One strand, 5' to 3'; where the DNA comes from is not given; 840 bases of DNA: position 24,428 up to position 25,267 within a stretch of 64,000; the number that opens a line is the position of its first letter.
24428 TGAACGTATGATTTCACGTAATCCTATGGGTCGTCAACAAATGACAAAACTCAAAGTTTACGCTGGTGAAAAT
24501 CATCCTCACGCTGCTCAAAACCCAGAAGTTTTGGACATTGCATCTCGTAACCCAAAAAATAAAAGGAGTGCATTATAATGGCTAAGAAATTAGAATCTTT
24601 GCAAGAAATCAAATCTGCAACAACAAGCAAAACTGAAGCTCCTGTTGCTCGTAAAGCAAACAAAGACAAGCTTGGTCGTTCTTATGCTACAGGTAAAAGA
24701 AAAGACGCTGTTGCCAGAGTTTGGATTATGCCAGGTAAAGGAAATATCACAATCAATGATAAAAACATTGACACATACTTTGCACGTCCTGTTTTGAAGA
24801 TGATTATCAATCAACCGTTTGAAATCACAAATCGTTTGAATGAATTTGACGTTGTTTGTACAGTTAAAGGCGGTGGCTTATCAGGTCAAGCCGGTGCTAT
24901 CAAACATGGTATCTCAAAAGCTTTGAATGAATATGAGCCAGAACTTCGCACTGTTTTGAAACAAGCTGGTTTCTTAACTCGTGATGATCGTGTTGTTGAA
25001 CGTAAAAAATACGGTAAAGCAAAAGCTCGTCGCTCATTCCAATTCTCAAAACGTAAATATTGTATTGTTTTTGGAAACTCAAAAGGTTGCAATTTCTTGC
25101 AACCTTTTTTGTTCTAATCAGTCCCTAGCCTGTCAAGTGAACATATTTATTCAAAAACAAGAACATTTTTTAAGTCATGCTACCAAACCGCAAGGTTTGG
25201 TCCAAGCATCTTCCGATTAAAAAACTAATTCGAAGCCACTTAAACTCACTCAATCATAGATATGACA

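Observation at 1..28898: Anaerobic-type pyruvate/acetate energy module (PFOR, PPDK, Pta, AckA) in a reduced, intracellular-style genome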

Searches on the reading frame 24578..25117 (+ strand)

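Call 7: search_protein_families(library=pfam, max_evalue=0.00001, proteins=[window:24578-25117:+])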
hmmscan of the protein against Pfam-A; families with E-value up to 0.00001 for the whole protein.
window:24578-25117:+ (179 aa): 1 family
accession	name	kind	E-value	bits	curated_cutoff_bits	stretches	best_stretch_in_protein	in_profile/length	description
PF00380.25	Ribosomal_S9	-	1.5e-50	171.1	22.5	1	39-159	1-121/121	Ribosomal protein S9/S16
